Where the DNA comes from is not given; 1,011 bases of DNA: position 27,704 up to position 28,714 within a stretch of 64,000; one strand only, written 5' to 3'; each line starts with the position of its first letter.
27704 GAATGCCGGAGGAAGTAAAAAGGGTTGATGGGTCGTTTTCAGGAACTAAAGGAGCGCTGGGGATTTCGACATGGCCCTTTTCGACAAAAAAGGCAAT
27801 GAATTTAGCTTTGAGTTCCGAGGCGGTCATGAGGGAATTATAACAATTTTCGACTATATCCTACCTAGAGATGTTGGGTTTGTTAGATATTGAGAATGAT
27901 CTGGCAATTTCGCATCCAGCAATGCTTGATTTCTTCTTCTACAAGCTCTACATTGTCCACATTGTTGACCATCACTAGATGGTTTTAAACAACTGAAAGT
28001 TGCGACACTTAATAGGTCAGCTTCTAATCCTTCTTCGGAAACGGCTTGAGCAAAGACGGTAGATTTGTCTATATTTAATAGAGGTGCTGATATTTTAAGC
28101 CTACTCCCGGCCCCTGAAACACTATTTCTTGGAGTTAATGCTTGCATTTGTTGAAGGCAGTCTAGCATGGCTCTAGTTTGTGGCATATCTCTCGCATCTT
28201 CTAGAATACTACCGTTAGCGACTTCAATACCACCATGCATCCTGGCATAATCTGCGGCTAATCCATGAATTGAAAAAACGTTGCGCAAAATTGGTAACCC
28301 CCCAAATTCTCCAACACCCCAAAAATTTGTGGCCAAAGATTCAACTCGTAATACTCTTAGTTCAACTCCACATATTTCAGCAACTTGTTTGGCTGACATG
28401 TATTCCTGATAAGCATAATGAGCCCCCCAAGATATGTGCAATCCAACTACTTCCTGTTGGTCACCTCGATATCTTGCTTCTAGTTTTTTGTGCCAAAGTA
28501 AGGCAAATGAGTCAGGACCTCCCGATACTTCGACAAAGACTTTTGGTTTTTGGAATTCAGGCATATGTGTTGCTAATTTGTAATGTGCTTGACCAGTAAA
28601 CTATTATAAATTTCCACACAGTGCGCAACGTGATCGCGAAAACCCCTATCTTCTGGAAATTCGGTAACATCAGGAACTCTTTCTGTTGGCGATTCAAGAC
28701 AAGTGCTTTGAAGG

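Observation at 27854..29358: QueC-family PP-loop ATPase paired with a sulfotransferase-like protein in an organism type that normally lacks queuosine synthesis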

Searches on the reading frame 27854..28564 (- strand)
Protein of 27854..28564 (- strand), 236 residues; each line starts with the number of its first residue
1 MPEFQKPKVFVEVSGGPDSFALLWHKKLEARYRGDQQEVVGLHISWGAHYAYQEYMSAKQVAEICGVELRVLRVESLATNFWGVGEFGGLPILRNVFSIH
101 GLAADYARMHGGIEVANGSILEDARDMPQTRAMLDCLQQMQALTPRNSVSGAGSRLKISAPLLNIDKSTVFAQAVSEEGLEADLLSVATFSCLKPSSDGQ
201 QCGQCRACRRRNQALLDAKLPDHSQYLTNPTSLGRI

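Call 3: search_protein_families(library=pfam, proteins=[window:27854-28564:-], max_evalue=1)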
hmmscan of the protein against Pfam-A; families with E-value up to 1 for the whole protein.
window:27854-28564:- (236 aa): 2 families
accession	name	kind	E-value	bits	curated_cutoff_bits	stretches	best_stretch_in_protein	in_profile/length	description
PF06508.19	QueC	-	5e-18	65.8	22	2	94-217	96-208/210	Queuosine biosynthesis protein QueC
PF01171.26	ATP_bind_3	-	0.0028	17.9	27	1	9-75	2-67/182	PP-loop family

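Call 4: search_protein_families(library=ncbifam, proteins=[window:27854-28564:-], max_evalue=1)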
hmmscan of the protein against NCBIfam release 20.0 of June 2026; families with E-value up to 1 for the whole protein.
window:27854-28564:- (236 aa): 7 families
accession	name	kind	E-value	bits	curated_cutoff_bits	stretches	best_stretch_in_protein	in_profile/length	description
TIGR00364.1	TIGR00364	equivalog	4.9e-11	42.6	150.3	1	94-211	95-201/201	7-cyano-7-deazaguanine synthase QueC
NF008317.0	PRK11106.1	equivalog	4.3e-06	26.2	378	1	135-216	133-211/231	7-cyano-7-deazaguanine synthase QueC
TIGR02432.1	lysidine_TilS_N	equivalog_domain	0.00039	20.4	93.6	1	9-66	2-55/189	tRNA lysidine(34) synthetase TilS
TIGR00268.2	TIGR00268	equivalog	0.028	13.7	150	1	7-78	14-80/259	ATP-dependent sacrificial sulfur transferase LarE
NF041925.1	QatC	equivalog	0.058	12.3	280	1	188-228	281-328/398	Qat anti-phage system QueC-like protein QatC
NF004310.0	PRK05707.1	equivalog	0.12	11.8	280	1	187-209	43-64/328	DNA polymerase III subunit delta'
NF006430.0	PRK08699.1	equivalog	0.14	11.1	481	1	190-211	45-66/325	DNA polymerase III subunit delta'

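Call 5: search_protein_families(library=padloc, proteins=[window:27854-28564:-], max_evalue=1)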
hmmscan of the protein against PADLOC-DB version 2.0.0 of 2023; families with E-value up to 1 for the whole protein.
window:27854-28564:- (236 aa): 1 family
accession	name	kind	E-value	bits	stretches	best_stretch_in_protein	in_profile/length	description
PDLC00911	QueC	-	1.3e-13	49.6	1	6-213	5-183/190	QueC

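Call 7: find_homologous_proteins(query=window:27854-28564:-)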
Query window:27854-28564:- (236 aa): 2 proteins with E <= 0.001 among 819 candidates.
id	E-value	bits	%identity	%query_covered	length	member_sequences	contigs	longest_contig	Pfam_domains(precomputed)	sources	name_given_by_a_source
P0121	7.3e-155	531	100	100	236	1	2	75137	PF06508.20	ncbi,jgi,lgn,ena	ncbi:MAG: 7-cyano-7-deazaguanine synthase [Candidatus Shapirobacteria bacterium]|jgi:7-cyano-7-deaza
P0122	2.8e-102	359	68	98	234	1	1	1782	PF06508.20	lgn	-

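Call 13: search_solved_structures(query=window:27854-28564:-, max_evalue=1, show_alignments=2)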
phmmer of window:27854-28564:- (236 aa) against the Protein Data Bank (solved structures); distinct sequences matched with E-value up to 1: 4.
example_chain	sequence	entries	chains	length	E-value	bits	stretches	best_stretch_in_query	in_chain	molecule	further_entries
9nto_B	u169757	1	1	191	0.00059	22.6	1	10-212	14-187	Cap9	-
2pg3_A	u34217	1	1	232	0.016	17.9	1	128-215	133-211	Queuosine biosynthesis protein queC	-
4glr_H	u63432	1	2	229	0.24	14.1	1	131-205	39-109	anti-ptau heavy chain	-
1q5x_A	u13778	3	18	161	0.88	12.2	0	62-112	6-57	REGULATOR OF RNASE E ACTIVITY A | REGULATOR OF RIBONUCLEASE ACTIVITY A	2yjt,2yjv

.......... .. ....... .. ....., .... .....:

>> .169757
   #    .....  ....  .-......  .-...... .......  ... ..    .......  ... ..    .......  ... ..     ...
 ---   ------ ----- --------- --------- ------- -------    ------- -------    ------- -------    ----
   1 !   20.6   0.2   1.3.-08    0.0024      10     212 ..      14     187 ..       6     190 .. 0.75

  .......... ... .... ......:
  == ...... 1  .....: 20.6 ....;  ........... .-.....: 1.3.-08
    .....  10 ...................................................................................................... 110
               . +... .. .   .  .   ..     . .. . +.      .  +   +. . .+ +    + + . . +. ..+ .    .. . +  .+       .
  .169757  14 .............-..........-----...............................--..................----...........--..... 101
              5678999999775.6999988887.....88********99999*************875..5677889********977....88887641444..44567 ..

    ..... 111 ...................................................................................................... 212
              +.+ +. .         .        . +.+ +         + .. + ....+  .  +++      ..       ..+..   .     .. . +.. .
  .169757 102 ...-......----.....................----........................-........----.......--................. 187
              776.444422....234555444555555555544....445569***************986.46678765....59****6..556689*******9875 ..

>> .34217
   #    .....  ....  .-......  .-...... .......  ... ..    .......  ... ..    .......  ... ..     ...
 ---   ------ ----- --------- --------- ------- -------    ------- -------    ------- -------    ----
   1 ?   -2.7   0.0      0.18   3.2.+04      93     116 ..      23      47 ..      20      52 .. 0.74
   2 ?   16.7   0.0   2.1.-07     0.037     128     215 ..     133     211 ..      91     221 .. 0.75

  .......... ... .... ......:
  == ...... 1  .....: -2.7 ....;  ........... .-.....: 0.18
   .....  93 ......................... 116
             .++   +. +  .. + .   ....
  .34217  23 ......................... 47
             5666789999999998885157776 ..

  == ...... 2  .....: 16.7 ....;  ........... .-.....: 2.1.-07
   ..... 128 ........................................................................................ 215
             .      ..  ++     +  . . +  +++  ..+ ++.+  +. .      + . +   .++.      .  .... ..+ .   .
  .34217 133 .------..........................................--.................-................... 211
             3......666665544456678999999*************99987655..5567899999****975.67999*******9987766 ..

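Call 26: search_protein_representatives(protein=window:27854-28564:-)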
Query: 236 residues. Proteins with E-value up to 0.001 (for the whole library): 171; up to 1e-10: 7; up to 1e-30: 2. The best 150 are listed.
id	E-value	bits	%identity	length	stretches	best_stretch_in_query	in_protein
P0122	8.9e-103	359.0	69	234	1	5-236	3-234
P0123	2.2e-33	132.0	32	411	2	3-231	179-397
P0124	8.3e-24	100.7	39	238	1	6-230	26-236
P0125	7.5e-19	84.5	38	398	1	10-226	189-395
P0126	3.7e-18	82.2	37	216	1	5-224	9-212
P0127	1.3e-15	73.9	35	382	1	10-217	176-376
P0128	2.0e-12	63.4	32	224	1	8-227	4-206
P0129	3.7e-10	56.0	32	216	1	5-234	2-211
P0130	4.1e-10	55.9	35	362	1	13-228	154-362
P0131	1.1e-09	54.4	30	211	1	7-227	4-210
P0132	4.5e-09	52.5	32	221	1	5-230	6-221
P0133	5.0e-09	52.3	27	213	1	8-227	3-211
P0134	1.1e-08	51.2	34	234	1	91-227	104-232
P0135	2.5e-08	50.0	30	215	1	10-226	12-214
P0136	2.6e-08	50.0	33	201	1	11-220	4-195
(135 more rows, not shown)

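Call 28: search_protein_families(library=pfam, proteins=[P0123, P0124, P0125, P0126, P0127, P0128, P0130, P0129], max_evalue=0.1)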
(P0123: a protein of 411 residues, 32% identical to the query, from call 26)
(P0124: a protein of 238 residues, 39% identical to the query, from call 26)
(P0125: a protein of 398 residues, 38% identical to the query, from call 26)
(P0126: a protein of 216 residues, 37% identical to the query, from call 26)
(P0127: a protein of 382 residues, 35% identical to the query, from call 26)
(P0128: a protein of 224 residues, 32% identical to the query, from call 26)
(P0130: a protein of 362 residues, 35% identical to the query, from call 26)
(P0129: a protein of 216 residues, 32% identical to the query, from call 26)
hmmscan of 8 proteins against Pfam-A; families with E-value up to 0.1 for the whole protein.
P0123 (411 aa): 6 families
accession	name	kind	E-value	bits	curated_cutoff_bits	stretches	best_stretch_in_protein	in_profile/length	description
PF06508.19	QueC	-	4.7e-20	72.4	22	1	187-384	4-209/210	Queuosine biosynthesis protein QueC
PF02540.23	NAD_synthase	-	0.00081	19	21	0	182-256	19-90/242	NAD synthase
PF01171.26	ATP_bind_3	-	0.0072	16.5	27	0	189-236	6-52/182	PP-loop family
PF00733.27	Asn_synthase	-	0.021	14.9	21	0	187-248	22-80/354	Asparagine synthase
PF03054.22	tRNA_Me_trans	-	0.027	14.6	20.6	0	185-248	3-73/202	tRNA methyl transferase HUP domain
PF01596.23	Methyltransf_3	-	0.099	12.4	22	0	167-274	4-116/204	O-methyltransferase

P0124 (238 aa): 2 families
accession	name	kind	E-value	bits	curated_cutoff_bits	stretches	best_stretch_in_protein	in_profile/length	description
PF06508.19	QueC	-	4.1e-23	82.4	22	2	121-224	102-209/210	Queuosine biosynthesis protein QueC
PF22290.1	DmmA-like_N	-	0.096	13.6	33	0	15-82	6-71/124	Dimethylamine monooxygenase subunit DmmA-like, N-terminal domain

P0125 (398 aa): 3 families
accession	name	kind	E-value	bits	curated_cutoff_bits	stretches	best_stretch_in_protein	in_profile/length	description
PF06508.19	QueC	-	1.4e-19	70.9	22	2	280-386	101-208/210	Queuosine biosynthesis protein QueC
PF00733.27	Asn_synthase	-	0.0042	17.2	21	1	171-245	6-72/354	Asparagine synthase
PF19932.4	DUF6395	-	0.018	15.5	25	1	350-381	28-60/174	Family of unknown function (DUF6395)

P0126 (216 aa): 2 families
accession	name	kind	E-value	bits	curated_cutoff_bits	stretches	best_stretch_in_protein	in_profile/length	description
PF06508.19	QueC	-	4.2e-23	82.4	22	1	13-206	3-209/210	Queuosine biosynthesis protein QueC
PF01171.26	ATP_bind_3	-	0.0086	16.3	27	1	13-75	3-63/182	PP-loop family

P0127 (382 aa): 6 families
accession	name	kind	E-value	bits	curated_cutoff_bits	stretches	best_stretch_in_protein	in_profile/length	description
PF06508.19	QueC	-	5.4e-22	78.8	22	2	272-377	102-209/210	Queuosine biosynthesis protein QueC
PF02540.23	NAD_synthase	-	1.5e-06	28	21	1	179-344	25-168/242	NAD synthase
PF19932.4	DUF6395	-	0.0032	17.9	25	1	349-370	38-59/174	Family of unknown function (DUF6395)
PF00733.27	Asn_synthase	-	0.026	14.6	21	1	177-242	22-76/354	Asparagine synthase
PF01171.26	ATP_bind_3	-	0.042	14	27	1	178-247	5-68/182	PP-loop family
PF03054.22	tRNA_Me_trans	-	0.05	13.7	20.6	1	177-246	5-73/202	tRNA methyl transferase HUP domain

P0128 (224 aa): 3 families
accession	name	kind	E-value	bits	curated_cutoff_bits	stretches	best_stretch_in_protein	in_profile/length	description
PF06508.19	QueC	-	6.9e-31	107.8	22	1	7-197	4-209/210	Queuosine biosynthesis protein QueC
PF01171.26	ATP_bind_3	-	0.00023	21.4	27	1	7-76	4-69/182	PP-loop family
PF00733.27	Asn_synthase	-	0.018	15.2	21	1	7-60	22-74/354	Asparagine synthase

P0130 (362 aa): 2 families
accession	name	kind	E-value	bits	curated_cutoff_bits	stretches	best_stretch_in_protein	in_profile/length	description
PF06508.19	QueC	-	2e-15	57.3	22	1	151-351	3-208/210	Queuosine biosynthesis protein QueC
PF01171.26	ATP_bind_3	-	0.017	15.3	27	1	151-204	3-57/182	PP-loop family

P0129 (216 aa): 4 families
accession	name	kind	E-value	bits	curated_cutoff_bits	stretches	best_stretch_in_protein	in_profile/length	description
PF06508.19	QueC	-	4.8e-27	95.3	22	2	87-194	99-208/210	Queuosine biosynthesis protein QueC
PF01171.26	ATP_bind_3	-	5.8e-05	23.3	27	1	6-74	2-70/182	PP-loop family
PF02540.23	NAD_synthase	-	0.029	13.9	21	1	8-77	23-91/242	NAD synthase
PF00733.27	Asn_synthase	-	0.032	14.3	21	1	7-68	21-80/354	Asparagine synthase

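Call 46: find_homologous_proteins(query=A2, max_evalue=1e-10)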
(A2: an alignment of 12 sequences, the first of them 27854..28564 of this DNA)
Query A2 (12 sequences) (236 aa, profile of the alignment): 5 proteins with E <= 1e-10 among 8000 candidates.
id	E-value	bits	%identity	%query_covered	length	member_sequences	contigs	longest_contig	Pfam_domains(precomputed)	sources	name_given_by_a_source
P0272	2.5e-92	327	35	92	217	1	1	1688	PF06508.20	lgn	-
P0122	4.9e-79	283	68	98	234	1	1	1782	PF06508.20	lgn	-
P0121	3.1e-77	277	100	100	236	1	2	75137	PF06508.20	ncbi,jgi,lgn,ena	ncbi:MAG: 7-cyano-7-deazaguanine synthase [Candidatus Shapirobacteria bacterium]|jgi:7-cyano-7-deaza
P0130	9.7e-76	272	29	93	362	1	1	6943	PF06508.20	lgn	-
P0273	5.3e-73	263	29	93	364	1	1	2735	PF06508.20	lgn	-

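Call 47: find_encoding_contigs(protein=P0130, flank=7000, max_places=3)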
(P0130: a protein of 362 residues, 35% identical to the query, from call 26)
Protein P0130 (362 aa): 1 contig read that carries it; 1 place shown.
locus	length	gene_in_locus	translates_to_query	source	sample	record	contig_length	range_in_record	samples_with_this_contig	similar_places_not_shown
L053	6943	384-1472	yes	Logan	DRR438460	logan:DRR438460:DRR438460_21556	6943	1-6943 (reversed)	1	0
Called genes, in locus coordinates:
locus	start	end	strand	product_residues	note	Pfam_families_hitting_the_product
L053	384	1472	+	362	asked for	PF06508:QueC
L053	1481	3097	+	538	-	PF14306:PUA_2, PF01747:ATP-sulfurylase, PF01583:APS_kinase, PF08433:KTI12 (weak)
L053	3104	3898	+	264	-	-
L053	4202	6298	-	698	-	-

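Call 48: find_encoding_contigs(protein=P0272, flank=5000, max_places=3)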
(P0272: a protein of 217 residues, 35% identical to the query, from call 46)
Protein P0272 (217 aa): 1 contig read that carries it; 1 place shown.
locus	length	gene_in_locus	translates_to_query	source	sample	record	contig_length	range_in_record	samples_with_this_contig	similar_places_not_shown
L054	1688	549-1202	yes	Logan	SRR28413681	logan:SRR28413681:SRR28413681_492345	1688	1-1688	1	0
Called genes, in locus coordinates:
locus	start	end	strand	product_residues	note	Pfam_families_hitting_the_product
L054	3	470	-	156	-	?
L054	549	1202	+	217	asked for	PF06508:QueC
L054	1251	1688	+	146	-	?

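Call 49: find_encoding_contigs(protein=P0273, flank=5000, max_places=3)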
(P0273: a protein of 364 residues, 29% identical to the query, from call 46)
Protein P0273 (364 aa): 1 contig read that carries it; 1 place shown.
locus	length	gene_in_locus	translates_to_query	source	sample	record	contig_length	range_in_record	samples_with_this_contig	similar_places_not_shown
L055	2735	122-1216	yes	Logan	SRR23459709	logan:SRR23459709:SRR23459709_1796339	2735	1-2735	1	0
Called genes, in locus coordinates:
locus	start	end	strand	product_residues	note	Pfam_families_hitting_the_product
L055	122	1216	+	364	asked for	PF06508:QueC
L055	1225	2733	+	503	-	?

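Call 51: search_protein_families(library=pfam, proteins=[L053:3104-3898:+, L053:4202-6298:-, L055:1225-2733:+, L054:3-470:-, L054:1251-1688:+, L053:1481-3097:+], max_evalue=0.1)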
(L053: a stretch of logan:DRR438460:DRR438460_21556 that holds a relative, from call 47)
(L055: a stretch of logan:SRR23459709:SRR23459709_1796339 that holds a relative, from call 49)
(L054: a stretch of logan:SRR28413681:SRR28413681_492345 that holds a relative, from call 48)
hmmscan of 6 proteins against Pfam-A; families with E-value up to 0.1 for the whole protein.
L053:3104-3898:+ (264 aa): 2 families
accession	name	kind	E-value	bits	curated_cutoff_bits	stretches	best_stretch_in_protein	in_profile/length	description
PF13469.12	Sulfotransfer_3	-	0.021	15.5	27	0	18-40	3-25/216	Sulfotransferase family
PF00685.33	Sulfotransfer_1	-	0.081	12.7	22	0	18-206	5-200/255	Sulfotransferase domain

L053:4202-6298:- (698 aa): 0 families

L055:1225-2733:+ (503 aa): 15 families
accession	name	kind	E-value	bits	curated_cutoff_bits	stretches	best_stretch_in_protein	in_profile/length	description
PF01747.23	ATP-sulfurylase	-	5.3e-76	255.2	24.3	1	139-353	2-211/212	ATP-sulfurylase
PF01583.26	APS_kinase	-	3.8e-47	160.6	21.1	1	362-503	2-142/152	Adenylylsulphate kinase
PF14306.12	PUA_2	-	1.3e-32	113.1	27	1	2-130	29-158/159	PUA-like domain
PF08433.16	KTI12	-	2.6e-06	27.6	22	1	365-479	4-116/271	Chromatin associated protein KTI12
PF13671.12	AAA_33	-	0.00036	21.3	27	1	364-481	1-117/143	AAA domain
PF13238.12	AAA_18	-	0.00042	21.2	29.4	1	365-489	1-118/128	AAA domain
PF20720.3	nSTAND3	-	0.0061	16.7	27.2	1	364-390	19-45/155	Novel STAND NTPase 3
PF13207.12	AAA_17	-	0.0078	16.9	27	1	368-416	1-43/136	AAA domain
PF01467.32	CTP_transf_like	-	0.0092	16.6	21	1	166-330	7-132/133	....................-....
PF16575.11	CLP1_P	-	0.032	14.5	26.6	1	372-407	4-38/188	mRNA cleavage and polyadenylation factor CLP1 P-loop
PF06414.18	Zeta_toxin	-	0.041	13.8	22.3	1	349-405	6-57/199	Zeta toxin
PF04465.17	DUF499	-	0.049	11.8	23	1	279-358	575-654/1024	Protein of unknown function (DUF499)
PF13173.12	AAA_14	-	0.059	13.8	27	0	364-391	4-31/129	AAA domain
PF07404.17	TEBP_beta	-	0.063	13.4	26.6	0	267-334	31-98/140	Telomere-binding protein beta subunit (TEBP beta)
PF13521.12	AAA_28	-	0.076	13.7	27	0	365-385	2-22/164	AAA domain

L054:3-470:- (156 aa): 6 families
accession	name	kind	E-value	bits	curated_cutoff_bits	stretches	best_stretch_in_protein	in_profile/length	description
PF13302.13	Acetyltransf_3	-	2.6e-34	119.3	25.4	1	16-154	1-138/138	Acetyltransferase (GNAT) domain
PF00583.31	Acetyltransf_1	-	9.8e-10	39.2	20.7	1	52-147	15-110/116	Acetyltransferase (GNAT) family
PF13420.13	Acetyltransf_4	-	3e-05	24.5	24.3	1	19-133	1-114/155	Acetyltransferase (GNAT) domain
PF20220.3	ABC_toxin_N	-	0.024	14.9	27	1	18-77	20-80/122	ABC toxin N-terminal region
PF04958.18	AstA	-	0.033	13.2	29.4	1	47-101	35-88/337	Arginine N-succinyltransferase beta subunit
PF13523.12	Acetyltransf_8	-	0.051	13.6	27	0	86-154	70-138/145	Acetyltransferase (GNAT) domain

L054:1251-1688:+ (146 aa): 2 families
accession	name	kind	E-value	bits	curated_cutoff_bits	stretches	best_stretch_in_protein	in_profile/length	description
PF01336.31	tRNA_anti-codon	-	0.00014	22.2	27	1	49-113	1-60/75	OB-fold nucleic acid binding domain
PF12869.13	tRNA_anti-like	-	0.00024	21.1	23.5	1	36-114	60-136/146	tRNA_anti-like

L053:1481-3097:+ (538 aa): 17 families
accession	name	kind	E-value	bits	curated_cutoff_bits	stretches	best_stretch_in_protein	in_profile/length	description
PF01747.23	ATP-sulfurylase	-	2.7e-76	256.1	24.3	1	139-352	2-210/212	ATP-sulfurylase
PF01583.26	APS_kinase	-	1.4e-50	171.7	21.1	1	362-513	2-152/152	Adenylylsulphate kinase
PF14306.12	PUA_2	-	2.1e-32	112.4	27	1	2-130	29-158/159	PUA-like domain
PF08433.16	KTI12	-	3.8e-06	27.1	22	1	365-483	4-120/271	Chromatin associated protein KTI12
PF13238.12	AAA_18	-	0.00018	22.4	29.4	1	365-489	1-118/128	AAA domain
PF13671.12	AAA_33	-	0.00043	21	27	1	364-481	1-117/143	AAA domain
PF20720.3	nSTAND3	-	0.0012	19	27.2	1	364-390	19-45/155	Novel STAND NTPase 3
PF13207.12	AAA_17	-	0.0084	16.8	27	1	368-415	1-42/136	AAA domain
PF13191.12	AAA_16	-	0.0089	17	32.6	1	355-389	17-51/167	AAA ATPase domain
PF06414.18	Zeta_toxin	-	0.011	15.7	22.3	1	363-404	17-56/199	Zeta toxin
PF07931.18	CPT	-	0.039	14.2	22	1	363-386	2-25/172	Chloramphenicol phosphotransferase-like protein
PF24883.2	NPHP3_N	-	0.053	14.1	24.8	0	359-391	19-51/164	Nephrocystin 3, N-terminal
PF01467.32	CTP_transf_like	-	0.059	14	21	0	166-330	7-132/133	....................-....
PF16575.11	CLP1_P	-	0.06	13.6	26.6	0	372-407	4-38/188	mRNA cleavage and polyadenylation factor CLP1 P-loop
PF13173.12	AAA_14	-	0.075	13.5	27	0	364-395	4-35/129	AAA domain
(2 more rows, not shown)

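Call 58: find_encoding_contigs(protein=P0124, flank=8000, max_places=3)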
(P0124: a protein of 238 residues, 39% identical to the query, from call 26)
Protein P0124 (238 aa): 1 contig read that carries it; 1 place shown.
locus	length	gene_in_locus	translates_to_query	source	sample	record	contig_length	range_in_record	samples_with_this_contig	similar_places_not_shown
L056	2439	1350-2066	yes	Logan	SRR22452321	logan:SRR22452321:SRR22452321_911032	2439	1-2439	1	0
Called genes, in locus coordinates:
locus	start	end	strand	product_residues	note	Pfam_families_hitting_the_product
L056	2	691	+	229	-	?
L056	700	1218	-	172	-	PF08002:DUF1697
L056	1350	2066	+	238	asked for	PF06508:QueC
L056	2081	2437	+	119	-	?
